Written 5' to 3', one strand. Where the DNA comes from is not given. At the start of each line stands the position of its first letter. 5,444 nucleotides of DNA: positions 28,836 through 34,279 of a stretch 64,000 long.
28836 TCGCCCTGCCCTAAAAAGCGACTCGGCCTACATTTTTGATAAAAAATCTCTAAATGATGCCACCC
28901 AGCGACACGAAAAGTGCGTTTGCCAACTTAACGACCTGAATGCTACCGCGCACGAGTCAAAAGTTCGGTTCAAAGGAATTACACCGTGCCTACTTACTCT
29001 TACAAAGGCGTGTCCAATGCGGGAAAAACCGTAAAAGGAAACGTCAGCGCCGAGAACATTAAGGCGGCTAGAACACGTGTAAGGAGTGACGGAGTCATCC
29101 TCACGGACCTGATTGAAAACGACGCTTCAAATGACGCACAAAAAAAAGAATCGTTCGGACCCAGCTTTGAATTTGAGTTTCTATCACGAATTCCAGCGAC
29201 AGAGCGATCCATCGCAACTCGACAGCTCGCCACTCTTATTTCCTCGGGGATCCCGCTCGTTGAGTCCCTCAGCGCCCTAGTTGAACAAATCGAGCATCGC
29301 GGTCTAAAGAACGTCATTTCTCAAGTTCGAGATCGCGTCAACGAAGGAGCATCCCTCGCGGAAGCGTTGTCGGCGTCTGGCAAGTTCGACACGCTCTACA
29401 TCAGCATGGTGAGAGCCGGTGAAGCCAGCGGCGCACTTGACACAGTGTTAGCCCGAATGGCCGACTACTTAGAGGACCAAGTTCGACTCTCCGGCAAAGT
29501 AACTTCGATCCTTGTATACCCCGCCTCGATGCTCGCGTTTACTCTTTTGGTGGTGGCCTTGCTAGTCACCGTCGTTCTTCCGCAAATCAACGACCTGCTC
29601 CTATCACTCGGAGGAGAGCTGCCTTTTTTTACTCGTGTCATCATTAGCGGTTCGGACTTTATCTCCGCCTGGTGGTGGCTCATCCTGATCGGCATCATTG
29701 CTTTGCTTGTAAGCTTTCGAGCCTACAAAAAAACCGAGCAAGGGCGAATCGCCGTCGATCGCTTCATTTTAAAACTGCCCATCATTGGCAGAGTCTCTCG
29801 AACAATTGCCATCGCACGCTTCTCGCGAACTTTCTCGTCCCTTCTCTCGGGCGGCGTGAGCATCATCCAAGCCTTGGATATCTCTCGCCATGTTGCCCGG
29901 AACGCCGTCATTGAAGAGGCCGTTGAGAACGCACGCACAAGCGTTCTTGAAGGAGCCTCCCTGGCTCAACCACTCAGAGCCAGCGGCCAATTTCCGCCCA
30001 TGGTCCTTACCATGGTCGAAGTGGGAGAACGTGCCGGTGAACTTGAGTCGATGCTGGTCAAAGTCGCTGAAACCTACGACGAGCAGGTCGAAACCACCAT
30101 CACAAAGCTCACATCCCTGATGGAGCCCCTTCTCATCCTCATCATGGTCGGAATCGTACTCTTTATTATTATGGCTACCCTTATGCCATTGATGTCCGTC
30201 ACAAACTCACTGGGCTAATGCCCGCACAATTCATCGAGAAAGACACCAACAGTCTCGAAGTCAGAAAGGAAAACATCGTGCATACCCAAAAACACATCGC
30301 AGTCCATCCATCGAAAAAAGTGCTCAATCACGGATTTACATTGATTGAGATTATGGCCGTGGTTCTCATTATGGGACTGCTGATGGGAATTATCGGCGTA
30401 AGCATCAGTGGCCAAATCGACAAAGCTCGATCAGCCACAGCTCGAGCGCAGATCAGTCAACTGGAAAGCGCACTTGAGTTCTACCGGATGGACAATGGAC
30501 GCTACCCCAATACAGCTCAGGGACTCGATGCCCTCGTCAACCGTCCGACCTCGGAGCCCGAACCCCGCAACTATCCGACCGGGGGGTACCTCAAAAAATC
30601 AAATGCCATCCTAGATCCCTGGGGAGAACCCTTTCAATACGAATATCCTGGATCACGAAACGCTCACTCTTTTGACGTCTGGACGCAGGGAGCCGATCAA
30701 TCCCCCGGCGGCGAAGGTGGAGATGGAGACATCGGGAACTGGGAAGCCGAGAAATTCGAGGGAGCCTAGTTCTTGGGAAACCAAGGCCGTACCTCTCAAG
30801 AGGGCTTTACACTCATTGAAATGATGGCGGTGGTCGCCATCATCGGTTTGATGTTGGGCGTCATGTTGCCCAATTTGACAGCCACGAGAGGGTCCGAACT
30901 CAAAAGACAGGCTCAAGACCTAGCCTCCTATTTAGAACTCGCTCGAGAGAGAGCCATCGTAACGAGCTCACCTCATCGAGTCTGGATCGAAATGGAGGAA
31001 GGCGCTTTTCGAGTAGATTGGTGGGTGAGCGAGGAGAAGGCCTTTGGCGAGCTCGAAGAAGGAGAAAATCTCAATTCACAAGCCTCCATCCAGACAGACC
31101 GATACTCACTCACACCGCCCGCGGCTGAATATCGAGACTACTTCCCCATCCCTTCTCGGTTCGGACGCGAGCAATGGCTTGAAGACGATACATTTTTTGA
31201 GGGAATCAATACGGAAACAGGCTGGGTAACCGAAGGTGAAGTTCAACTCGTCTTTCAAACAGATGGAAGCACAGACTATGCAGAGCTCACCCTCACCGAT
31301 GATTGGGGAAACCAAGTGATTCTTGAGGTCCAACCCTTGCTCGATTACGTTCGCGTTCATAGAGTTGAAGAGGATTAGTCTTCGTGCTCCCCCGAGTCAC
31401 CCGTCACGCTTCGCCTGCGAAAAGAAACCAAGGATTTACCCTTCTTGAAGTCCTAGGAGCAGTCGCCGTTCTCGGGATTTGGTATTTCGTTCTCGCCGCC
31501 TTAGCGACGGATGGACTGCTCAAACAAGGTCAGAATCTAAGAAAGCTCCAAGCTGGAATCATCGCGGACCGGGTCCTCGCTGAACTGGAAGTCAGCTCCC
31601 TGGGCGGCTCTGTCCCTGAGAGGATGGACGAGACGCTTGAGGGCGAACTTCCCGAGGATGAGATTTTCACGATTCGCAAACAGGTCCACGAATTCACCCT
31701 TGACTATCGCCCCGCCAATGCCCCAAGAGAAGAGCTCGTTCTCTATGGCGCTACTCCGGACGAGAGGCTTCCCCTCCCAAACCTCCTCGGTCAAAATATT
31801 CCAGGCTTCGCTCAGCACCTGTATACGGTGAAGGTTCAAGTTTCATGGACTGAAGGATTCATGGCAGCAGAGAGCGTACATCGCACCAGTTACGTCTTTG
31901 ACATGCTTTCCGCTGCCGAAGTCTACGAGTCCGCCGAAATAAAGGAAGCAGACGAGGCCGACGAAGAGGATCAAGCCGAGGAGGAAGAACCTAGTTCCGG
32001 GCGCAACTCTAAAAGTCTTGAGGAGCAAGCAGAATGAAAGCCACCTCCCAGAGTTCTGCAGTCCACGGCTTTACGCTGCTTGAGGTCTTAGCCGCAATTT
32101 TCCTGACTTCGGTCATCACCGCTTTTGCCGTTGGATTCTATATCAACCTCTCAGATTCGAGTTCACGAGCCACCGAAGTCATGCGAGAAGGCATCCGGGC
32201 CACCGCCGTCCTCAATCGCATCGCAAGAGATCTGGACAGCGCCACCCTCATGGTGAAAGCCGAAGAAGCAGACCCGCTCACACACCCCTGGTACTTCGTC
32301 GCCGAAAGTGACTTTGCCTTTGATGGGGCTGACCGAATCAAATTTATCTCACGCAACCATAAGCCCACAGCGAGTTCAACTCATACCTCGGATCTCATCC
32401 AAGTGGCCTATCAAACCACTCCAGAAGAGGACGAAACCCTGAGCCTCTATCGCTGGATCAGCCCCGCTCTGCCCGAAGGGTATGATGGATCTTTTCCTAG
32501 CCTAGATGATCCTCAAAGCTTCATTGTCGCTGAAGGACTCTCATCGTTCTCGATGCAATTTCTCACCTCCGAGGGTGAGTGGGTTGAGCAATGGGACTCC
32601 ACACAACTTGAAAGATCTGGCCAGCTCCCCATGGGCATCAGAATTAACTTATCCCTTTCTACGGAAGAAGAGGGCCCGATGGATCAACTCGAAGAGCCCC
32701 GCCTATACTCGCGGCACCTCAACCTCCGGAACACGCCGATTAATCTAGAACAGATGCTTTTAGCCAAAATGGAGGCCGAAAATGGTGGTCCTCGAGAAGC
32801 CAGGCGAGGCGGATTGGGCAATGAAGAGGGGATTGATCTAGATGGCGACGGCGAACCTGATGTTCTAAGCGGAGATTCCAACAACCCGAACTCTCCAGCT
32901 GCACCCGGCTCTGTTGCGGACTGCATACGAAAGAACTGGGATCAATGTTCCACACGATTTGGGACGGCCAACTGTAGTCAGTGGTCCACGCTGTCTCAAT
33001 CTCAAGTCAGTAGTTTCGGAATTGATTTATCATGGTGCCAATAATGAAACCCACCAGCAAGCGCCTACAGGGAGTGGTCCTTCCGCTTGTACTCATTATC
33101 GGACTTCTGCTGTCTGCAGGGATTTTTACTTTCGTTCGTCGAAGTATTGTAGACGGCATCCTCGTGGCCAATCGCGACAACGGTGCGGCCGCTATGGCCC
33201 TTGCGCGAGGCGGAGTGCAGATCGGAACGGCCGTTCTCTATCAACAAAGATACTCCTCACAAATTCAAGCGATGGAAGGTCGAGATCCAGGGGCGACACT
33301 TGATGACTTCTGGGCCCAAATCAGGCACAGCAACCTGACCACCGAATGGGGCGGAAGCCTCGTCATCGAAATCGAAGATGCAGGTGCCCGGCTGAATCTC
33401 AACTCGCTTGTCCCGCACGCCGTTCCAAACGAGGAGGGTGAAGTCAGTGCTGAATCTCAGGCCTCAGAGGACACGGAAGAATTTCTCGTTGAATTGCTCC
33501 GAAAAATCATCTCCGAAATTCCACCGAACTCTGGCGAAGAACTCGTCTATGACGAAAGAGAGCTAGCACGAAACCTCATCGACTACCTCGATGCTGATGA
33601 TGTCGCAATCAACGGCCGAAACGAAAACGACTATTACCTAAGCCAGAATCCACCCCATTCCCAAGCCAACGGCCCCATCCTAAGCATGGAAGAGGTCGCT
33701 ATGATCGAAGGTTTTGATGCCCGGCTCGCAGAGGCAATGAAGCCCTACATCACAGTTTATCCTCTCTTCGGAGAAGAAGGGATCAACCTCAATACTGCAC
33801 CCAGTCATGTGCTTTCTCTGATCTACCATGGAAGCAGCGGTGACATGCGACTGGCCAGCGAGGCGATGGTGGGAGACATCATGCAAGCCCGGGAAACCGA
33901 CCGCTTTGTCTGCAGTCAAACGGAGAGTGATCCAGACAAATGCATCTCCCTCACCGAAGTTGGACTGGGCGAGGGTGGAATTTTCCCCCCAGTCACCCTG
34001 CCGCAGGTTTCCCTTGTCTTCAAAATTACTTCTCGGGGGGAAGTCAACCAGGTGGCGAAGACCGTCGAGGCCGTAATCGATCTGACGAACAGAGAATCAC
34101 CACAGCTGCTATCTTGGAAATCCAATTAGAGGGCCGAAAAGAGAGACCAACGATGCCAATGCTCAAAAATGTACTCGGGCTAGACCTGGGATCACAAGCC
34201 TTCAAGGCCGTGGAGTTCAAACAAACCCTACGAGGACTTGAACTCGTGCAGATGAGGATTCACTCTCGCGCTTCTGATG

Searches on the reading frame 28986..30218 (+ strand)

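Call 9: search_protein_families(library=pfam, proteins=[window:28986-30218:+], max_evalue=0.01)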
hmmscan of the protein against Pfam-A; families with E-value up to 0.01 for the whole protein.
window:28986-30218:+ (410 aa): 1 family
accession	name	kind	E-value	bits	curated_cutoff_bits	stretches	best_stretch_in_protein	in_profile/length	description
PF00482.28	T2SSF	-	1.4e-60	203.2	25.2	2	78-199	2-125/125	Type II secretion system (T2SS), protein F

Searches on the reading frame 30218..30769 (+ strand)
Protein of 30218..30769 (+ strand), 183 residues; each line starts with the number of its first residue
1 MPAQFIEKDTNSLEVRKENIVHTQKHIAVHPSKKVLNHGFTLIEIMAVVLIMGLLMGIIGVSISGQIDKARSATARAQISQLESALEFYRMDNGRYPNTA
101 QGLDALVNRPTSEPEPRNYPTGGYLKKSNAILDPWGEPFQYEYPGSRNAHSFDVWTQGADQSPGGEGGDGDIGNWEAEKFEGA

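Call 9: search_protein_families(library=pfam, proteins=[window:30218-30769:+], max_evalue=0.01)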
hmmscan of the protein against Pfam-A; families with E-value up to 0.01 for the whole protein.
window:30218-30769:+ (183 aa): 3 families
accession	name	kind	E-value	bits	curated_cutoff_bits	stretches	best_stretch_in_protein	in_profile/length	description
PF08334.16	T2SSG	-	5.1e-36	123.4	21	1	63-175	2-108/108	Type II secretion system (T2SS), protein G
PF07963.17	N_methyl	-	2.3e-05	24.2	21.2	1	37-59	4-26/27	Prokaryotic N-terminal methylation motif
PF16732.10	ComP_DUS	-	0.0011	20.3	27.3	1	65-108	5-47/87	Type IV minor pilin ComP, DNA uptake sequence receptor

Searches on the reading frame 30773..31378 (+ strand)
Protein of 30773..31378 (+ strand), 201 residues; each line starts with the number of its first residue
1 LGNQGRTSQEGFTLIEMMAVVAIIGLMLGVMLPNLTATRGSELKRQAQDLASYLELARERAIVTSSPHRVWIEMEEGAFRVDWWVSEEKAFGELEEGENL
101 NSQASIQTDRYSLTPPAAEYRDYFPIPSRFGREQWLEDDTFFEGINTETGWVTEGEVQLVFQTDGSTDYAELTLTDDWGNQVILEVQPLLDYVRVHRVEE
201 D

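Call 9: search_protein_families(library=pfam, proteins=[window:30773-31378:+], max_evalue=0.01)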
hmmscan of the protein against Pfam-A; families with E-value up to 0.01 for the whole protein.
window:30773-31378:+ (201 aa): 2 families
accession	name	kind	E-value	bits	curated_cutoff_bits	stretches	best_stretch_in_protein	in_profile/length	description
PF07963.17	N_methyl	-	1.1e-06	28.4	21.2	1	7-31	2-26/27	Prokaryotic N-terminal methylation motif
PF12019.13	GspH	-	0.00047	21.1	21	0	46-180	1-96/108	Type II transport protein GspH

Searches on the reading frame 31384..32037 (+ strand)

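Call 9: search_protein_families(library=pfam, proteins=[window:31384-32037:+], max_evalue=0.01)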
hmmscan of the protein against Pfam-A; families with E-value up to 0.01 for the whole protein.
window:31384-32037:+ (217 aa): 1 family
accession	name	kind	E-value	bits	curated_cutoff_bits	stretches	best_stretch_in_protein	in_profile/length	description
PF07963.17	N_methyl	-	1.2e-05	25.1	21.2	1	13-32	2-21/27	Prokaryotic N-terminal methylation motif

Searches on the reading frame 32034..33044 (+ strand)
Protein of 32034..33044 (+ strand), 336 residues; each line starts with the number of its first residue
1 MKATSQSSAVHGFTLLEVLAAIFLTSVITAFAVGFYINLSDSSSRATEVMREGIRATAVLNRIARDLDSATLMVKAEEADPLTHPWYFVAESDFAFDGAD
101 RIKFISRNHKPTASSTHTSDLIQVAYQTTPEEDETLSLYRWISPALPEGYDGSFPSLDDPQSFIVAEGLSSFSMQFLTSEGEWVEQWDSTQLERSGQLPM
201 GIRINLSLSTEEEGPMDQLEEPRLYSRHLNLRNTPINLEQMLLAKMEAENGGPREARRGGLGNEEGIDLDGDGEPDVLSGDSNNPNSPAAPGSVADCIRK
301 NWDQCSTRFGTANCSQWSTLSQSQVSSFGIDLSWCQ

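Call 9: search_protein_families(library=pfam, proteins=[window:32034-33044:+], max_evalue=0.01)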
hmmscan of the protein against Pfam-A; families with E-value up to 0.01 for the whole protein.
window:32034-33044:+ (336 aa): 2 families
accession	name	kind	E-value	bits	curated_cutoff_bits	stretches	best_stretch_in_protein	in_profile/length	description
PF11612.13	T2SSJ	-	1.8e-09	38.5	28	1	74-210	11-132/140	Type II secretion system (T2SS), protein J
PF07963.17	N_methyl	-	0.00012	21.9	21.2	1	10-32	4-26/27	Prokaryotic N-terminal methylation motif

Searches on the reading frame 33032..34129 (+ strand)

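Call 9: search_protein_families(library=pfam, proteins=[window:33032-34129:+], max_evalue=0.01)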
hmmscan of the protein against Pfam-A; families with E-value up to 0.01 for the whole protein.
window:33032-34129:+ (365 aa): 1 family
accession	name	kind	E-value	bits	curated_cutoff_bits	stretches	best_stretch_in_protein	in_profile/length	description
PF21687.3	T2SSK_1st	-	1.7e-17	64.5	26.2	1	119-244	1-106/107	Type II secretion system (T2SS), protein K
